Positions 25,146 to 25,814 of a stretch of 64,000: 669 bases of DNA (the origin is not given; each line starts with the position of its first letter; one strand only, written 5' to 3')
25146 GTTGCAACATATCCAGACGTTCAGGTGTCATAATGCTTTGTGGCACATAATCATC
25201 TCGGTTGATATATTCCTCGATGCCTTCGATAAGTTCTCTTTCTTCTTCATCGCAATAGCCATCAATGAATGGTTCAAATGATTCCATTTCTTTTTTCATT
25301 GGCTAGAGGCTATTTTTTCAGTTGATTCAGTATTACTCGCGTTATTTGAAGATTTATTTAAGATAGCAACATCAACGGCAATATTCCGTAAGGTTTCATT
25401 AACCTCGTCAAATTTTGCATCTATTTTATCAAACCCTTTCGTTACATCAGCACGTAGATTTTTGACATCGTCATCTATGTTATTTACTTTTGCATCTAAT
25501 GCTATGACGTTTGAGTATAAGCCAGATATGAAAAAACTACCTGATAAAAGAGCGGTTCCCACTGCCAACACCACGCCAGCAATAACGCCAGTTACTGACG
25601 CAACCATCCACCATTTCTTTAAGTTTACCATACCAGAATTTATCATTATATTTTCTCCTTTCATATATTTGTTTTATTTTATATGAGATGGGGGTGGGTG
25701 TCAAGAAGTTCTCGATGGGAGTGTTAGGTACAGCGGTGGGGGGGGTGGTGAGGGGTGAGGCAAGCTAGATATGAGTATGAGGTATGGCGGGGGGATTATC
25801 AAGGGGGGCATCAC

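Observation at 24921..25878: Two-gene small-protein cassette bracketed by a pair of G-tract-rich repeat elements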

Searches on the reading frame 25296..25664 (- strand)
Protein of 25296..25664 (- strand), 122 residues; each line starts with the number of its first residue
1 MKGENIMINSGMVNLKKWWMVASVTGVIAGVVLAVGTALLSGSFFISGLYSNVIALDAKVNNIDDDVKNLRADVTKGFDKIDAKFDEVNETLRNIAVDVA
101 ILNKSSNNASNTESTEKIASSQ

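Call 15: search_protein_families(library=pfam, proteins=[window:25296-25664:-], max_evalue=0.01)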
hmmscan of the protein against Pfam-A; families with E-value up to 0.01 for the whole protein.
window:25296-25664:- (122 aa): 1 family
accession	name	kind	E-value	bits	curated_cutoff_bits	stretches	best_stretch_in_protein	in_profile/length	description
PF05531.17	NPV_P10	-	0.00061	20.7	29.8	1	52-99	12-58/75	Nucleopolyhedrovirus P10 protein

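Call 16: find_encoding_contigs(protein=window:25296-25664:-, flank=10000, max_places=10)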
Protein window:25296-25664:- (122 aa): no gene with exactly this product is on record in the collection.

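Call 32: find_homologous_proteins(query=window:25296-25664:-, max_evalue=0.01)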
Query window:25296-25664:- (122 aa): 3 proteins with E <= 0.01 among 37 candidates.
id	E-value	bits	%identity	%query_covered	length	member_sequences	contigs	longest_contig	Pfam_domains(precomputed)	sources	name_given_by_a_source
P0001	4.3e-64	231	100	95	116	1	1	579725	-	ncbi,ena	-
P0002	1.3e-17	82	49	89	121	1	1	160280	-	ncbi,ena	-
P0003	9.5e-17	79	47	88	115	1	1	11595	-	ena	-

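Call 37: list_cluster_members(proteins=[P0001, P0002, P0003, P0004, P0005, P0006, P0007, P0008, P0009, P0010])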
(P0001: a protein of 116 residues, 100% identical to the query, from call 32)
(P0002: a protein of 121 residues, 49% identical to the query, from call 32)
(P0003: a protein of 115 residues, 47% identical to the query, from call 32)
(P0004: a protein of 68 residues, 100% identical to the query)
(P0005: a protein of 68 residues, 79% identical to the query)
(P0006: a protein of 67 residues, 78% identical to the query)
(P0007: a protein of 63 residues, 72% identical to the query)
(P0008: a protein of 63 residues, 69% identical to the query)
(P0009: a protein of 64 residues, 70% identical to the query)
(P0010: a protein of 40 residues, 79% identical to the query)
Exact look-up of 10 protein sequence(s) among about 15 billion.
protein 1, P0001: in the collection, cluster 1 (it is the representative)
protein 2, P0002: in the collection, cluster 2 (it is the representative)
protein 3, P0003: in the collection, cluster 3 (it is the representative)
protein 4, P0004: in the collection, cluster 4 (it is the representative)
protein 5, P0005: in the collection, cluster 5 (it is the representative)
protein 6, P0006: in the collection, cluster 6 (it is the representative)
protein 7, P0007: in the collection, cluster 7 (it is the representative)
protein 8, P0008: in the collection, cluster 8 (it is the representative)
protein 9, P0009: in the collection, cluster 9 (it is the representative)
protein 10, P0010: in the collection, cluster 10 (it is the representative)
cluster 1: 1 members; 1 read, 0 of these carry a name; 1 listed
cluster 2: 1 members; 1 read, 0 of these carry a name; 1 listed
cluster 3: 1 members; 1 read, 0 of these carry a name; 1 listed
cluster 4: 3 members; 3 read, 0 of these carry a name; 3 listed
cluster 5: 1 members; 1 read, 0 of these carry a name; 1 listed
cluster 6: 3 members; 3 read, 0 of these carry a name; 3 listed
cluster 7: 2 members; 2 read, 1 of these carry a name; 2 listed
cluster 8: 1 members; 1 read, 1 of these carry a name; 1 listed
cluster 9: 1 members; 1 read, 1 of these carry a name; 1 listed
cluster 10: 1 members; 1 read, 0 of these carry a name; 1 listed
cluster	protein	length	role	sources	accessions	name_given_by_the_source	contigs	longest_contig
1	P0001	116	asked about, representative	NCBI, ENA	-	-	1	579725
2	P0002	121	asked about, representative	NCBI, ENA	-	-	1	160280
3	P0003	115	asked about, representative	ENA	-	-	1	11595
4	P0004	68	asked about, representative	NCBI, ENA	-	-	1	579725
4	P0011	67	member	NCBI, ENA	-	-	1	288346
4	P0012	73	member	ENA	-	-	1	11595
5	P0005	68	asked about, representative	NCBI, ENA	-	-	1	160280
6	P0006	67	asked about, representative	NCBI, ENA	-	-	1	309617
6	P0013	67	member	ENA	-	-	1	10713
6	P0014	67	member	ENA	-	-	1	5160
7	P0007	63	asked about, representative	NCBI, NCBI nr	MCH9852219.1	MAG: hypothetical protein K0U45_01800 [Alphaproteobacteria bacterium] | hypothetical protein [Alphaproteobacteria bacterium]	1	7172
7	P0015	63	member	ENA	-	-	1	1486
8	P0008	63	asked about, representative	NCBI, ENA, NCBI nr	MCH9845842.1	MAG: hypothetical protein K0U39_10095 [Alphaproteobacteria bacterium] | hypothetical protein [Alphaproteobacteria bacterium]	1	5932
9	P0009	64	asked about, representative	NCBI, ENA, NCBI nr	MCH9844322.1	MAG: hypothetical protein K0U39_02325 [Alphaproteobacteria bacterium] | hypothetical protein [Alphaproteobacteria bacterium]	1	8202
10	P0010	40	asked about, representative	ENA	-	-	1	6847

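Call 38: find_encoding_contigs(protein=P0002, flank=10000, max_places=4)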
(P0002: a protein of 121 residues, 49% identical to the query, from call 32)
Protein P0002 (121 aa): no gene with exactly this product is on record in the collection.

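Call 46: search_protein_families(library=pfam, proteins=[P0002], max_evalue=1)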
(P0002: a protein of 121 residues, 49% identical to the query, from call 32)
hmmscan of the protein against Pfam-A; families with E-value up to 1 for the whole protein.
P0002 (121 aa): 17 families
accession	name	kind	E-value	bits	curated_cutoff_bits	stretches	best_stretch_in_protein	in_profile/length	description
PF04513.17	Baculo_PEP_C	-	0.0012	19.3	38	1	33-107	35-110/140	Baculovirus polyhedron envelope protein, PEP, C terminus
PF07889.17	DUF1664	-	0.0018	18.8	34.6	1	34-103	46-115/124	Protein of unknown function (DUF1664)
PF05531.17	NPV_P10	-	0.002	19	29.8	1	36-81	18-62/75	Nucleopolyhedrovirus P10 protein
PF09763.15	Sec3_CC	-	0.006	16.9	27.1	1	40-106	7-73/133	Exocyst complex component Sec3, coiled-coil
PF07104.16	DUF1366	-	0.0097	16.1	23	1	60-96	68-104/117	Protein of unknown function (DUF1366)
PF20667.3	Sec10_N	-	0.0099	16.4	27.4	1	41-109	22-90/118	Exocyst complex component Sec10, N-terminal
PF06419.17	COG6_N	-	0.017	15.7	27.4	1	41-106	20-85/114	Conserved oligomeric complex COG6, N-terminal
PF03670.18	UPF0184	-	0.026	15.4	21.5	1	53-99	25-71/83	Uncharacterised protein family (UPF0184)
PF01519.22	DUF16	-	0.031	15.2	40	1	40-98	20-78/104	Protein of unknown function DUF16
PF17388.7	GP24_25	-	0.031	15.2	27.4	1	30-95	21-89/124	Mycobacteriophage tail assembly protein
PF04108.17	ATG17_like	-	0.039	13.9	43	1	43-105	112-156/355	Autophagy protein ATG17-like domain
PF06103.16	DUF948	-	0.041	14.5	37.2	1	34-80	31-77/89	Bacterial protein of unknown function (DUF948)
PF18895.5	T4SS_pilin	-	0.041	14.4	26.6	1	5-36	3-34/71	Type IV secretion system pilin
PF10779.14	XhlA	-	0.055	14.1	34.7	1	59-98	2-41/67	Haemolysin XhlA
PF14300.12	DMP19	-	0.075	14.1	25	1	32-88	47-98/112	DMP19-like protein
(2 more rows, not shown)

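Call 47: search_protein_families(library=ncbifam, proteins=[window:25296-25664:-], max_evalue=1)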
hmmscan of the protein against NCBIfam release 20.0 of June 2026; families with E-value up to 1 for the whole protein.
window:25296-25664:- (122 aa): 3 families
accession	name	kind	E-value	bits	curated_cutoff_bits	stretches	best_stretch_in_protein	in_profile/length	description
NF011925.1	PRK15396.1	subfamily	0.0003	21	108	1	27-79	6-60/78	major outer membrane lipoprotein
NF007428.1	PRK09973.1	equivalog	0.0021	18.5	120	1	29-74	8-54/85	lipoprotein YqhH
NF047986.1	C_WD1278_WD0630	domain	0.0031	17.6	27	1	16-42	3-29/64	TomO hydrophobic C-terminal domain-containing protein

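Call 48: find_encoding_contigs(protein=P0003, flank=10000, max_places=4)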
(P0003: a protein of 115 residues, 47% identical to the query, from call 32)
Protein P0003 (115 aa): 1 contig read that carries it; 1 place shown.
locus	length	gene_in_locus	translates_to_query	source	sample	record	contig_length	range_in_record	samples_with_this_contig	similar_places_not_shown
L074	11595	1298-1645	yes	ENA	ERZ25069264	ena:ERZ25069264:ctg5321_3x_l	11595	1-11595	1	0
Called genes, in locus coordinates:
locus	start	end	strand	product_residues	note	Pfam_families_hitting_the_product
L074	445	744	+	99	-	-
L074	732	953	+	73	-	-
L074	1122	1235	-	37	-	-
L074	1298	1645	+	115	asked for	-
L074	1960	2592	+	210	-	-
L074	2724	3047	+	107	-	-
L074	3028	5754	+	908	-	PF01298:TbpB_B_D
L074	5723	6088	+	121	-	-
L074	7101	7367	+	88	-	-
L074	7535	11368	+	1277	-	PF01298:TbpB_B_D (faint)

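Call 55: search_protein_families(library=pfam, proteins=[L074:445-744:+], max_evalue=0.001)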
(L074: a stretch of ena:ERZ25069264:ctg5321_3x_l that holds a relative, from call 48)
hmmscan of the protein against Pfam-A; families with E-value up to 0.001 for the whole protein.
L074:445-744:+ (99 aa): 0 families

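Call 85: search_protein_families(library=phrogs, proteins=[window:25296-25664:-, L074:445-744:+], max_evalue=0.01)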
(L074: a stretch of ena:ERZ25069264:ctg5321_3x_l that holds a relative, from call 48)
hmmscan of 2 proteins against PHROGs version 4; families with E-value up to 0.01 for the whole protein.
window:25296-25664:- (122 aa): 5 families
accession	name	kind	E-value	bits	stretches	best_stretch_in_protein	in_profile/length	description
phrog_6701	-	unknown function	0.00014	22.6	1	56-98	76-115/169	-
phrog_1009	-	unknown function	0.00029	21.9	1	12-104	5-97/103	-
phrog_15808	-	unknown function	0.0016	19.5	1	57-94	56-93/142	-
phrog_5553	-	unknown function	0.0061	17.8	1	56-111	12-70/114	-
phrog_404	-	tail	0.0074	17.4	1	19-98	15-95/118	minor tail protein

L074:445-744:+ (99 aa): 1 family
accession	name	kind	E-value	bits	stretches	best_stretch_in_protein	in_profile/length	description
phrog_38250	-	unknown function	8.3e-08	33.2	1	7-88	4-82/86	-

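Call 86: search_protein_families(library=padloc, proteins=[window:25296-25664:-, L074:445-744:+], max_evalue=0.01)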
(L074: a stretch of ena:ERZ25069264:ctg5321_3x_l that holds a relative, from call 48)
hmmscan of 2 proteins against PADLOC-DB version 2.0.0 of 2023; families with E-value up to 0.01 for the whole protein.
window:25296-25664:- (122 aa): 1 family
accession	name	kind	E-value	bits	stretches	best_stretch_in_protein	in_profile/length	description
PDLC00723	Effector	-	0.002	15.7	1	22-118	42-139/302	4TM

L074:445-744:+ (99 aa): 0 families

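Call 94: find_encoding_contigs(protein=P0013, flank=10000, max_places=4)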
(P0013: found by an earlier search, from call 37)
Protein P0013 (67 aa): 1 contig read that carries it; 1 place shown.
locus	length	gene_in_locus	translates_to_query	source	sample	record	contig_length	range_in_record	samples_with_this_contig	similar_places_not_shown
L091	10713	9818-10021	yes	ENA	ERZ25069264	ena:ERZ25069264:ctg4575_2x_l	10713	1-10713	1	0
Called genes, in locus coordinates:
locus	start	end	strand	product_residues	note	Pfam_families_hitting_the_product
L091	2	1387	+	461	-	?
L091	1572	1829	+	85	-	-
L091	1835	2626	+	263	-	-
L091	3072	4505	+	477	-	PF01764:Lipase_3 (faint), PF26363:Phospholipase-like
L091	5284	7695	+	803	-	-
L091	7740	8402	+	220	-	-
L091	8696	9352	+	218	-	-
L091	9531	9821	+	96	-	-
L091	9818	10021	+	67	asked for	-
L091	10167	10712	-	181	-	?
